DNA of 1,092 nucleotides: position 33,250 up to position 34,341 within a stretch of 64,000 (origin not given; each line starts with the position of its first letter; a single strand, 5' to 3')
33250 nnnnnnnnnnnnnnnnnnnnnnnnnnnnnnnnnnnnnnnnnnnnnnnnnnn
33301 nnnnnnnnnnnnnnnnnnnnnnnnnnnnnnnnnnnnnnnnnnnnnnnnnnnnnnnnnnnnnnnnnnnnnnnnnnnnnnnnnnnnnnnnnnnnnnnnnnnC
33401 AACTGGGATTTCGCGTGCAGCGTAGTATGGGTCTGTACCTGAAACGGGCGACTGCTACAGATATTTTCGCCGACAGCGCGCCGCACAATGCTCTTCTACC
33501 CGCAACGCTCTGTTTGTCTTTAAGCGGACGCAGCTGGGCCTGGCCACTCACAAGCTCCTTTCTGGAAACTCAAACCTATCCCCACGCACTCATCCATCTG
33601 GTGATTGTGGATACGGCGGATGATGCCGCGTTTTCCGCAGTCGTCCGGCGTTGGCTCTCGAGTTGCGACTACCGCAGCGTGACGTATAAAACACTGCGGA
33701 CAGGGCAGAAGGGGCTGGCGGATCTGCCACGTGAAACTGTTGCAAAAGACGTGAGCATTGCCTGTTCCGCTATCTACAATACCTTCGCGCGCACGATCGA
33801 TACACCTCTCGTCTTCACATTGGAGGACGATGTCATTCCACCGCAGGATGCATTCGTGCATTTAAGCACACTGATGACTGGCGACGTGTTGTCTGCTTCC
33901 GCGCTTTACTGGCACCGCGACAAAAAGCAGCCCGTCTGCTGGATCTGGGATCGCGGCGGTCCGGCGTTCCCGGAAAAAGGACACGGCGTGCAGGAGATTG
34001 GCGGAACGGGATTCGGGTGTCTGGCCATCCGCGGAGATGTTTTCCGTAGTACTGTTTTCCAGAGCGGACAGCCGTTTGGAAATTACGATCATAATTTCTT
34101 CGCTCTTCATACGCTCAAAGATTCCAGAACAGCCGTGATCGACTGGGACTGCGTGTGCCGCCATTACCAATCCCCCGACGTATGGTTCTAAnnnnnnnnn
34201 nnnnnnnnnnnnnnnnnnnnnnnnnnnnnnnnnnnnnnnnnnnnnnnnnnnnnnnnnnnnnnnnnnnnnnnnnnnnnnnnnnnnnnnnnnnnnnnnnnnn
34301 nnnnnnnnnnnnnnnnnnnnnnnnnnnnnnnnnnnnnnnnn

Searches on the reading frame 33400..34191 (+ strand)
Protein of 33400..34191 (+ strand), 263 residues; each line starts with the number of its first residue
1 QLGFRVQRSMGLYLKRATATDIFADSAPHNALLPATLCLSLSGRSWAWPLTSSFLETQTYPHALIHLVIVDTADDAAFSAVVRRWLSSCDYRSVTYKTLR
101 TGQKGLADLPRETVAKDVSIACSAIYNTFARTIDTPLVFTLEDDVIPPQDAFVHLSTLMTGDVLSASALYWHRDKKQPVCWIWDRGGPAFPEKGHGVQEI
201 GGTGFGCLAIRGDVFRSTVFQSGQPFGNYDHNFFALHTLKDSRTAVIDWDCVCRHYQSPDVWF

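Call 87: search_protein_families(library=pfam, proteins=[window:33400-34191:+], max_evalue=1)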
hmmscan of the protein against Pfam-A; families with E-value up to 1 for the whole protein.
window:33400-34191:+ (263 aa): 1 family
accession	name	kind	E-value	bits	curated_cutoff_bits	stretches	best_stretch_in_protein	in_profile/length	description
PF09179.16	TilS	-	0.12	13.1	21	0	74-101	10-37/67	TilS substrate binding domain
